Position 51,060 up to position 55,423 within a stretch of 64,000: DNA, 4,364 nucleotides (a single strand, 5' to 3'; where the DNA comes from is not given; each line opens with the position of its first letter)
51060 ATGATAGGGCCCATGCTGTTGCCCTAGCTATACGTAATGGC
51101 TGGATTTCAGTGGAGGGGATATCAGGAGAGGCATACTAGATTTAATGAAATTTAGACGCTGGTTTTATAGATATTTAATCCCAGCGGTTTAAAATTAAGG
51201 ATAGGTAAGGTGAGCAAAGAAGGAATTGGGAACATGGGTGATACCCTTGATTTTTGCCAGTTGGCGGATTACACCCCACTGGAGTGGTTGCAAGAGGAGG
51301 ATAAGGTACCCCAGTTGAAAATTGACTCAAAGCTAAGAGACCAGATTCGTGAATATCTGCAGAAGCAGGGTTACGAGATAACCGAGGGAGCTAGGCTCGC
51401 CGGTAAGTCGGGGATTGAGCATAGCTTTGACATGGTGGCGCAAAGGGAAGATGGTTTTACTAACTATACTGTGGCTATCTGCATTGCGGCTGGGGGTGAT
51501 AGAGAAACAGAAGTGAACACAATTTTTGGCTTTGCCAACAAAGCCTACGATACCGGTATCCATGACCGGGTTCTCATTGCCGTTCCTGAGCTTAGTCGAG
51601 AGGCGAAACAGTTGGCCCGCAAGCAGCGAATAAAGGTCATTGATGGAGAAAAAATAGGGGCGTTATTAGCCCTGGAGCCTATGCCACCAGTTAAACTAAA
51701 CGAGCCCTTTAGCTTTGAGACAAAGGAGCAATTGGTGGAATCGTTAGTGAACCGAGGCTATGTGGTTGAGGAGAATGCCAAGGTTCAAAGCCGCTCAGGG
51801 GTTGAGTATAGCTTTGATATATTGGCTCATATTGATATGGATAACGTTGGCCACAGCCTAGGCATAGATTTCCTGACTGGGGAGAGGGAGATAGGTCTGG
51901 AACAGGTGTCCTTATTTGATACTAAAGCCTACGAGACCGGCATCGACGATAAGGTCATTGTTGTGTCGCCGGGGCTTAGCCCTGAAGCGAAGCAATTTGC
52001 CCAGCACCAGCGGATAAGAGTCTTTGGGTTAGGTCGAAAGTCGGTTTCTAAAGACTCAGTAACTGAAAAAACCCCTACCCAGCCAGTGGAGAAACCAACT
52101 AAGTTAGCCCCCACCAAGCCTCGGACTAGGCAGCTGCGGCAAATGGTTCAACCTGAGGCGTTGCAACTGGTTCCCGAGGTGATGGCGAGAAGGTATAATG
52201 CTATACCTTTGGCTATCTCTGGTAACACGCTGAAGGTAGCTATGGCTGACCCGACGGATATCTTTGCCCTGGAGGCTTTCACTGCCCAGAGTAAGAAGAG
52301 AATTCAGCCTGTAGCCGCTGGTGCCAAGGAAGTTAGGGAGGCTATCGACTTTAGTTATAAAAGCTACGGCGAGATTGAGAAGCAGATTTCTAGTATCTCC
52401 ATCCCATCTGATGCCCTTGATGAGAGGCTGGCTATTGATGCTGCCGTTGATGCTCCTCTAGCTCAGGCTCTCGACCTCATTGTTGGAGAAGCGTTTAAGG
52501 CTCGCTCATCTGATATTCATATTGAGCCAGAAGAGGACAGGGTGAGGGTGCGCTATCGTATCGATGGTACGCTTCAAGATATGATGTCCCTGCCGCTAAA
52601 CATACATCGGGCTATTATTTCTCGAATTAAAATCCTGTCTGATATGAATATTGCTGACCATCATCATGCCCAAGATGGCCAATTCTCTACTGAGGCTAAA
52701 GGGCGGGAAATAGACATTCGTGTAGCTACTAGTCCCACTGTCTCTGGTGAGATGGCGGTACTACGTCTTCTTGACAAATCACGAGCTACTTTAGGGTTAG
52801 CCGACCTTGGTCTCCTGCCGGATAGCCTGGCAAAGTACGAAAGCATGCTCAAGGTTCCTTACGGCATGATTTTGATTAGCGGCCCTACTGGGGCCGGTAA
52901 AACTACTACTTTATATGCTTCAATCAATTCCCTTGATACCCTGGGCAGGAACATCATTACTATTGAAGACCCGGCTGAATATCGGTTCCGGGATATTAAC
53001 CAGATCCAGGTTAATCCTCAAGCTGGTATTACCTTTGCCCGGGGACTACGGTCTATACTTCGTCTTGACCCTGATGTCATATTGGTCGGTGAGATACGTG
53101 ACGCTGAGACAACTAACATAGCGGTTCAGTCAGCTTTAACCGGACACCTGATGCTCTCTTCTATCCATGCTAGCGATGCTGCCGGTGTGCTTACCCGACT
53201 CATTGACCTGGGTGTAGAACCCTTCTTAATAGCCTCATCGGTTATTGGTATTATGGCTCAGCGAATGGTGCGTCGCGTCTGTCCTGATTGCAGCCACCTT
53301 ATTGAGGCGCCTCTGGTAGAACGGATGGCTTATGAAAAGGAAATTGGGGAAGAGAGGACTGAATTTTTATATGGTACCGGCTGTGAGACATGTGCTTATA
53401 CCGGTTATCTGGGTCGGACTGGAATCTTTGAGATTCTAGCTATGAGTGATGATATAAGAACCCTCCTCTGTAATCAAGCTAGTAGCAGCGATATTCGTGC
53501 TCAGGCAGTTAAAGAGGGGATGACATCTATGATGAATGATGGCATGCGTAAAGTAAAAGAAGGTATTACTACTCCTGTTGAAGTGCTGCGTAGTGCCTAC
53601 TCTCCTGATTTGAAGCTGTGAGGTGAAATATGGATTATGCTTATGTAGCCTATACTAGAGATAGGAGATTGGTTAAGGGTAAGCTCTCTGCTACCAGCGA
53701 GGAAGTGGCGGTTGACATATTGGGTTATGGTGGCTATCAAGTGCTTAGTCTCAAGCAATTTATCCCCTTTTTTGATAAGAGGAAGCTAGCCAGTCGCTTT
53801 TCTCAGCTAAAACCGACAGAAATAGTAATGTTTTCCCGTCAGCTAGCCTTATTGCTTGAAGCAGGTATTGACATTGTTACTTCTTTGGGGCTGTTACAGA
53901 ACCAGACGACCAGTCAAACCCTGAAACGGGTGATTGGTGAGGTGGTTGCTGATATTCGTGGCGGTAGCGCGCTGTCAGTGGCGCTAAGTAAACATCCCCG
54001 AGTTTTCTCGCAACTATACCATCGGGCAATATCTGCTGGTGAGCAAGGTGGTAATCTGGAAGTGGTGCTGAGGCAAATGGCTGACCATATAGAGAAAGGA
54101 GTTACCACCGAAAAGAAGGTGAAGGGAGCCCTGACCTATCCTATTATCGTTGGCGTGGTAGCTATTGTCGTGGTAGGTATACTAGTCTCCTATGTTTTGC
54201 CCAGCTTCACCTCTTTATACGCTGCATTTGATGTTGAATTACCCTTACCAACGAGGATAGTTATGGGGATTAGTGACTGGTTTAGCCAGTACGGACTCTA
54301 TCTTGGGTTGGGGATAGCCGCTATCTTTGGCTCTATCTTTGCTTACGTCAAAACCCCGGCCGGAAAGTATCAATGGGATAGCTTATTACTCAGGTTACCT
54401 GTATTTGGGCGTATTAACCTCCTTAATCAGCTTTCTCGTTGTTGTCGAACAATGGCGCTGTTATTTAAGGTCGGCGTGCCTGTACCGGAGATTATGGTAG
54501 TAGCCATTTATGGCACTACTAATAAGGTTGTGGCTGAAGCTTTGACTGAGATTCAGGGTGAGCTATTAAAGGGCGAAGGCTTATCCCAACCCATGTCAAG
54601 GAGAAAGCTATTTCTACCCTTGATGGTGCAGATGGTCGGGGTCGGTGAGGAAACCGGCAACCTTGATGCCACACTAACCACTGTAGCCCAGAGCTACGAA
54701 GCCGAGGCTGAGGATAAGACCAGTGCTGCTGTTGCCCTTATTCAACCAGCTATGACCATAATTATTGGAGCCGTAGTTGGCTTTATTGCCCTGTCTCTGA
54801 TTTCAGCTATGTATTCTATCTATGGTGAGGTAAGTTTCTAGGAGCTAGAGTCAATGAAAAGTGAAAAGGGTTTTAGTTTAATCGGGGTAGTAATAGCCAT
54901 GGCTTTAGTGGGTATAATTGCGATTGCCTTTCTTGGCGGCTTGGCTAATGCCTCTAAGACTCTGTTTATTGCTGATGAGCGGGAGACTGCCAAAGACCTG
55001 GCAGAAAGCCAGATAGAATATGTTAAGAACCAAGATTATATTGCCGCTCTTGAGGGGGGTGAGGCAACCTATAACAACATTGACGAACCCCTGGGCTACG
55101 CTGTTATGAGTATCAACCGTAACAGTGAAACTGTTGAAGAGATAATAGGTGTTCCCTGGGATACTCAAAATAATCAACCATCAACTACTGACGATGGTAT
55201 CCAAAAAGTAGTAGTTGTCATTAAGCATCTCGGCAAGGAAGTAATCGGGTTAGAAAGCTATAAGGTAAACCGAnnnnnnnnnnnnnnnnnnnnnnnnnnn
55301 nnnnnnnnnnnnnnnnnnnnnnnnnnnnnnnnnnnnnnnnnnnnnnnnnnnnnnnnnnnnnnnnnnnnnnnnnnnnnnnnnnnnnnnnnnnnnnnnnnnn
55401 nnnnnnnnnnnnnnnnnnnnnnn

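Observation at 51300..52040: PilB carries two tandem, apparently catalytically degenerate restriction-endonuclease-like (Mrr_cat-type) modules at its N-terminus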

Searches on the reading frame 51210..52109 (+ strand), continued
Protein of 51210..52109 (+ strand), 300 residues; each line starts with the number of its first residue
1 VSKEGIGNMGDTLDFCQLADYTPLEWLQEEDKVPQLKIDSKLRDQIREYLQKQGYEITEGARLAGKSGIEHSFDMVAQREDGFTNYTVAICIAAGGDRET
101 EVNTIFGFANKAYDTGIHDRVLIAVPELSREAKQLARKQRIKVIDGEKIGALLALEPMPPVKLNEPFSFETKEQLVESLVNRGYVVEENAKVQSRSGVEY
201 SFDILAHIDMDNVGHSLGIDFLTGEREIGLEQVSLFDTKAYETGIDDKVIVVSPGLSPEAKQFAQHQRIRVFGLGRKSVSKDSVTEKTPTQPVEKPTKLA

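Call 68: search_protein_families(library=pfam, alignment_id=A3, max_evalue=0.001)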
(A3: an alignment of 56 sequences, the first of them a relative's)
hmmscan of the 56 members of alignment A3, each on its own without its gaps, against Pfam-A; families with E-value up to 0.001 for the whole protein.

A. member 1, P0063 (789 aa): 4 families
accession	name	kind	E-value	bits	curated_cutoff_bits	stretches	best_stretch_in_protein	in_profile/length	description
PF00437.27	T2SSE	-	4.7e-122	407.6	24.9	1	401-783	3-370/370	Type II/IV secretion system protein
PF05157.20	MshEN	-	1.5e-15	57.4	23.1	1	297-371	8-83/90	MshEN domain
PF04471.18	Mrr_cat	-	2.8e-06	27.9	21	0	170-265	16-107/115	Restriction endonuclease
PF25199.1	nSTAND_NTPase5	-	0.00077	19.7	34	0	541-590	42-92/145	Novel STAND NTPase 5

B. families by the number of members that match (of 56 scanned): 33 families (the first 25 are shown)
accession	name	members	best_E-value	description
PF18551.6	TackOD1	40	2.1e-42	Thaumarchaeal output domain 1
PF04471.18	Mrr_cat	35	1.9e-17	Restriction endonuclease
PF00072.30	Response_reg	17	2.7e-20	Response regulator receiver domain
PF05157.20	MshEN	8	2.2e-17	MshEN domain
PF00437.27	T2SSE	6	1e-127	Type II/IV secretion system protein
PF12773.13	DZR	6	7.3e-07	Double zinc ribbon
PF22722.2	NA-iREase1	5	1.2e-08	NACHT-associated inactive Restriction Endonuclease 1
PF13240.11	Zn_Ribbon_1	3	1.6e-05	zinc-ribbon domain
PF25206.1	DUF7836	3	0.00014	Domain of unknown function (DUF7836)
PF13719.11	Zn_ribbon_5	2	5.5e-06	zinc-ribbon domain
PF13248.11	Zn_ribbon_3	2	0.0002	zinc-ribbon domain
PF08274.17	Zn_Ribbon_YjdM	2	0.00022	PhnA Zinc-Ribbon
PF09723.15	Zn_ribbon_8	2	0.00042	Zinc ribbon domain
PF06745.19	ATPase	1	2.6e-40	KaiC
PF20049.4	DUF6451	1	1.2e-09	Domain of unknown function (DUF6451)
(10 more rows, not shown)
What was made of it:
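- Closest known: TackOD1 / arCOG06883 proteins. Same: They carry the same iRE subfamily at their C-terminus: 40 of 56 long representatives have TackOD1 (call 68).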

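Call 70: search_protein_families(library=padloc, proteins=[window:51210-52109:+, P0040], max_evalue=0.01)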
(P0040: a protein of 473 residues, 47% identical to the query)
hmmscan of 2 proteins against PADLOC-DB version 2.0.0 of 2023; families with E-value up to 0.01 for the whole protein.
window:51210-52109:+ (300 aa): 1 family
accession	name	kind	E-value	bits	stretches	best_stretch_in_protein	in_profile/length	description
PDLC04539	PDC-M24B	-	0.0018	15.9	1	37-79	132-174/255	-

P0040 (473 aa): 0 families
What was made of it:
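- On Anti-phage defence nuclease modules (PADLOC): Only a 15.9-bit chance-level hit (call 70).
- There is no defence-system match (call 70).
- Tried and rejected: PADLOC gave no defence link (call 70).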

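Call 71: find_encoding_contigs(protein=P0190, flank=8000, max_places=1)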
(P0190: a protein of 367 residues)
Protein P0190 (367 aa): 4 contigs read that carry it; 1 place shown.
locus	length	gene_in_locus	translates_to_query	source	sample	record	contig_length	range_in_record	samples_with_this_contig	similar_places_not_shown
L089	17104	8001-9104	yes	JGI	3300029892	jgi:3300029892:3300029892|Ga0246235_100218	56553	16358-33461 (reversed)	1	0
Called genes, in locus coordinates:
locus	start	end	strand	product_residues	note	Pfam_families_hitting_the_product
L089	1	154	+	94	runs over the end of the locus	-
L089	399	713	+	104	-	-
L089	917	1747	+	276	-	-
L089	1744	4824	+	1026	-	PF01835:MG2 (faint)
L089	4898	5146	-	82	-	-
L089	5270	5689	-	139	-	PF10130:PIN_2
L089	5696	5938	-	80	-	PF26688:RHH_12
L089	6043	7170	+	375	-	PF07705:CARDB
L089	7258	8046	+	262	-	PF02830:V4R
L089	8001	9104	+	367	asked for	PF04471:Mrr_cat (weak), PF13481:AAA_25 (weak), PF06745:ATPase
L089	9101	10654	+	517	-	PF00535:Glycos_transf_2, PF13641:Glyco_tranf_2_3, PF13506:Glyco_transf_21, PF13632:Glyco_trans_2_3, PF03552:Cellulose_synt (weak)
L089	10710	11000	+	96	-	-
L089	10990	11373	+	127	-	PF13650:Asp_protease_2, PF13975:gag-asp_proteas (weak)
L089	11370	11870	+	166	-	PF06745:ATPase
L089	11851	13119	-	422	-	PF00072:Response_reg, PF06745:ATPase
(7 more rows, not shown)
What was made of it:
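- An iRE-KaiC fusion overlaps the start of a GT2 gene (call 71).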

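Call 72: find_encoding_contigs(protein=P0197, flank=8000, max_places=1)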
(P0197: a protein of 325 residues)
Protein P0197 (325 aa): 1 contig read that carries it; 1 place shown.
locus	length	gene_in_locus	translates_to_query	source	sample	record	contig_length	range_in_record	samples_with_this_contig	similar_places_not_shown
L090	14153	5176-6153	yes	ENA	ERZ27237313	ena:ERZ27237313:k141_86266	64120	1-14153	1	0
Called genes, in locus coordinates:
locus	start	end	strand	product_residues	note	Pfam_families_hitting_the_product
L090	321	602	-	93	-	-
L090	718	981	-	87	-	-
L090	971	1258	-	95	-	-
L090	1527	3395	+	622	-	PF00437:T2SSE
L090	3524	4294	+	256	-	PF00482:T2SSF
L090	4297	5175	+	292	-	PF00482:T2SSF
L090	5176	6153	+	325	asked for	PF18551:TackOD1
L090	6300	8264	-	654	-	-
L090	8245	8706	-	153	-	-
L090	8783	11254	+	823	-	PF02369:Big_1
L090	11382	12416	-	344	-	-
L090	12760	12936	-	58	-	-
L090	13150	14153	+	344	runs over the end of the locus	-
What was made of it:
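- A TackOD1-iRE gene starts directly after the stop of the second T2SSF gene in a T2SSE + 2xT2SSF gene set (call 72).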

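Call 73: find_encoding_contigs(protein=P0241, flank=8000, max_places=1)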
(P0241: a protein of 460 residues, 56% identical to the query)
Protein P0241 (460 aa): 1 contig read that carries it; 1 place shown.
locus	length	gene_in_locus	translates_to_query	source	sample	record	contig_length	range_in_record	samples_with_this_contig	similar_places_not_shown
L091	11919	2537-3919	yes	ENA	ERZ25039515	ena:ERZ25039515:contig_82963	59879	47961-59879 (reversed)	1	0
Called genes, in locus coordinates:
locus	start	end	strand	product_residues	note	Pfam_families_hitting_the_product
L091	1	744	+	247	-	?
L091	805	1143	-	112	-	-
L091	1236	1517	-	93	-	PF14947:HTH_45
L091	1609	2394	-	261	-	PF06750:A24_N_bact, PF01478:Peptidase_A24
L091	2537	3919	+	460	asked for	PF18551:TackOD1, PF04471:Mrr_cat (faint)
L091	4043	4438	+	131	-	PF07963:N_methyl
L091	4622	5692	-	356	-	PF00437:T2SSE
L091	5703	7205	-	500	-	PF11104:PilM_2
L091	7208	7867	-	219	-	-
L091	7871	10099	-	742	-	-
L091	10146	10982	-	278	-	PF07963:N_methyl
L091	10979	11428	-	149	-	PF07963:N_methyl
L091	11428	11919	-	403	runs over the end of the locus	PF00482:T2SSF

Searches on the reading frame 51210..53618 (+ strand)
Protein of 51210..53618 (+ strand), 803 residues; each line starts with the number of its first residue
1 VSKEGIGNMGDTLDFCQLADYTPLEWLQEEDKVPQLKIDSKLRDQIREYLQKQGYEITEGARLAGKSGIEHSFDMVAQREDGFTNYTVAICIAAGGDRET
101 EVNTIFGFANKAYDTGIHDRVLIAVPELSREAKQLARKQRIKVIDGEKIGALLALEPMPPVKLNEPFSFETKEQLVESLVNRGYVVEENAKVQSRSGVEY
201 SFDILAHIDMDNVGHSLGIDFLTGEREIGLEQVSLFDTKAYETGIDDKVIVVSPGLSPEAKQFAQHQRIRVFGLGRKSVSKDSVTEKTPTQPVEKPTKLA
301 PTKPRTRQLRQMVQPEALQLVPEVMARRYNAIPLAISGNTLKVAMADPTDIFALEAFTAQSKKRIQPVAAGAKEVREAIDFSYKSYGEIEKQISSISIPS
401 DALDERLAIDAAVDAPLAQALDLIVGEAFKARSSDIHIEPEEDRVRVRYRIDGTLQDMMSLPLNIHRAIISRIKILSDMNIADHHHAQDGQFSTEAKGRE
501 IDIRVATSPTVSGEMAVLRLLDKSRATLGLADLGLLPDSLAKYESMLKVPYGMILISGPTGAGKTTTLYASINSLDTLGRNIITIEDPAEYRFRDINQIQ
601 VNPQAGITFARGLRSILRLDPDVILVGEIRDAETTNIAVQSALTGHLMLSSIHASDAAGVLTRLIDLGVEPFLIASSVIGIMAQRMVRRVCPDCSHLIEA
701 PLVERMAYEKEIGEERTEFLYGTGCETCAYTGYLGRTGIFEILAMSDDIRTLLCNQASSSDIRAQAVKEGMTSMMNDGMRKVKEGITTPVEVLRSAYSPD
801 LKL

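Call 2: search_protein_families(library=pfam, proteins=[window:51210-53618:+], max_evalue=1)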
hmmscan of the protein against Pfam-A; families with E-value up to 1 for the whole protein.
window:51210-53618:+ (803 aa): 17 families
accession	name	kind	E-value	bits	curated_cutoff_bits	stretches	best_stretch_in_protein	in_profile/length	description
PF00437.27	T2SSE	-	3.5e-123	411.4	24.9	1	413-794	4-370/370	Type II/IV secretion system protein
PF05157.20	MshEN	-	2.2e-17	63.2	23.1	1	312-383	12-84/90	MshEN domain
PF04471.18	Mrr_cat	-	6.9e-11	42.7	21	2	44-152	11-114/115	Restriction endonuclease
PF25199.1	nSTAND_NTPase5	-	0.0006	20.1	34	1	552-602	42-93/145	Novel STAND NTPase 5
PF13401.12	AAA_22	-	0.0031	18.2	27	1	552-596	6-50/130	AAA domain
PF06414.18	Zeta_toxin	-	0.0034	17.3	22.3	1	553-591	18-54/199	Zeta toxin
PF04199.19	Cyclase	-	0.0087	16.7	23.1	0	231-274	93-135/142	Putative cyclase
PF20720.3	nSTAND3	-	0.019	15.1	27.2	1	551-590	17-56/155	Novel STAND NTPase 3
PF13604.12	AAA_30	-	0.027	14.6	27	1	544-583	11-50/191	AAA domain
PF13476.12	AAA_23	-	0.033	15.2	27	1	552-570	20-38/201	AAA domain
PF13555.12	AAA_29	-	0.06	13.6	27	1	551-570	22-41/61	P-loop containing region of AAA domain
PF13173.12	AAA_14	-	0.07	13.6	27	1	553-596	4-48/129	AAA domain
PF13191.12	AAA_16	-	0.085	13.8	32.6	1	552-638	25-103/167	AAA ATPase domain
PF00265.24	TK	-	0.12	12.7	20.6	1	554-596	4-46/176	Thymidine kinase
PF01637.24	ATPase_2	-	0.19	11.9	33.2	1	550-594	19-63/225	ATPase domain predominantly from Archaea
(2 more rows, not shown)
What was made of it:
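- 51210..53621 (+): PilB-like type IV pilus extension ATPase, 803 aa (GTG start; alternative ATG at codon 9). Pfam T2SSE E 3.5e-123 and MshEN 2e-17 (call 2).
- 52143..52358 (+): N1 (MshEN/T2SSE_N) domain, aa 312-383, without the c-di-GMP-binding motif. Pfam MshEN 63 bits (call 2).
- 52446..53591 (+): T2SSE ATPase core, aa 413-794. Walker A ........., Asp box, Walker B, His box and the CxxC...CxxC motif are all present. Pfam T2SSE 411 bits (call 2).
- On PilB/GspE-type type IV pilus extension ATPase: Pfam T2SSE 411 bits and MshEN 63 bits (call 2).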

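Call 3: search_protein_families(library=ncbifam, proteins=[window:51210-53618:+], max_evalue=1)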
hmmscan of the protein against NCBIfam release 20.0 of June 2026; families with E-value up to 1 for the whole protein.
window:51210-53618:+ (803 aa): 22 families
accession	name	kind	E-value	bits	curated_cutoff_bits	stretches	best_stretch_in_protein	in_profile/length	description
TIGR02533.1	type_II_gspE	equivalog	2.7e-154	514.4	630.25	1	322-794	5-484/486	type II secretion system ATPase GspE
TIGR02538.1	type_IV_pilB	equivalog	2.8e-149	498.3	675.65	1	314-796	67-562/564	type IV-A pilus assembly ATPase PilB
NF053534.1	T4PilAsmATPsTfpB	equivalog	1.6e-123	413.2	850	1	323-795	99-581/584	type IV pilus assembly ATPase TfpB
NF007755.0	PRK10436.1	equivalog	3.5e-122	408.4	617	1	324-794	12-457/465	type II secretion system protein GspE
NF041000.1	ATPase_ComGA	equivalog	4.5e-75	252.1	300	1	424-688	3-266/267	competence type IV pilus ATPase ComGA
TIGR01420.1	pilT_fam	subfamily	3.6e-47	161.2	319.1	1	422-718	3-299/343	PilT/PilU family type 4a pilus ATPase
TIGR02525.1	plasmid_TraJ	equivalog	3.5e-22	78.9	368.3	1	532-666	134-271/372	plasmid transfer ATPase TraJ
TIGR02524.1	dot_icm_DotB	equivalog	9e-18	64.6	463.3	1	551-665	134-257/358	Dot/Icm type IV secretion system ATPase DotB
TIGR02788.1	VirB11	equivalog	9.8e-16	57.6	249.95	1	554-667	147-265/308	P-type DNA transfer ATPase VirB11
TIGR02782.1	TrbB_P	equivalog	1e-15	57.8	304.55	1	554-667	139-255/303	P-type conjugative transfer ATPase TrbB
NF058587.1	archaellum_moto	equivalog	5.6e-15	55.1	550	1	549-665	272-394/527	archaellum flagellar ATPase motor FlaI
TIGR03819.1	heli_sec_ATPase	hypoth_equivalog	2e-13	50.3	373.15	1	505-669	131-302/340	TadA family conjugal transfer-associated ATPase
NF010407.0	PRK13833.1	subfamily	1.1e-12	48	499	1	554-670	147-265/323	conjugal transfer protein TrbB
NF010469.0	PRK13894.1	subfamily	4.5e-12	45.9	508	1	554-666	152-266/320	conjugal transfer ATPase TrbB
NF053672.1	bindosome_BasE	exception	3.6e-11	42.5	1000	1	540-683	259-408/512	bindosome assembly system ATPase subunit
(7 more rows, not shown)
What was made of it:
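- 51210..53621 (+): NCBIfam GspE 514 bits and PilB 498 bits, both below the equivalog cut-offs (call 3).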

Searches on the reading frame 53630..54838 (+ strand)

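Call 33: search_protein_families(library=pfam, proteins=[window:53630-54838:+], max_evalue=0.01)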
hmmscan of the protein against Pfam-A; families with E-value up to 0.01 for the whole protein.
window:53630-54838:+ (403 aa): 1 family
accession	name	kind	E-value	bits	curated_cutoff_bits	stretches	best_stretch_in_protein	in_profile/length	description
PF00482.28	T2SSF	-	6.8e-57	191.3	25.2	2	68-191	1-125/125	Type II secretion system (T2SS), protein F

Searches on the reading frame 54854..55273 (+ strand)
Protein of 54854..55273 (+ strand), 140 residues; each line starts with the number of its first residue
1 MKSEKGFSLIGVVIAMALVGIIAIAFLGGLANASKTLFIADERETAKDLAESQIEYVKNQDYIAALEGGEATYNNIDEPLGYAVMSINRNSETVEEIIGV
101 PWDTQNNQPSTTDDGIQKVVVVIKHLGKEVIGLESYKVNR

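Call 33: search_protein_families(library=pfam, proteins=[window:54854-55273:+], max_evalue=0.01)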
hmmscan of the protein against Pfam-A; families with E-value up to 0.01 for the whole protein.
window:54854-55273:+ (140 aa): 1 family
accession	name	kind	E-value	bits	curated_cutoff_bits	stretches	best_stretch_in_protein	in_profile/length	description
PF07963.17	N_methyl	-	8.4e-06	25.6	21.2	1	1-25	1-25/27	Prokaryotic N-terminal methylation motif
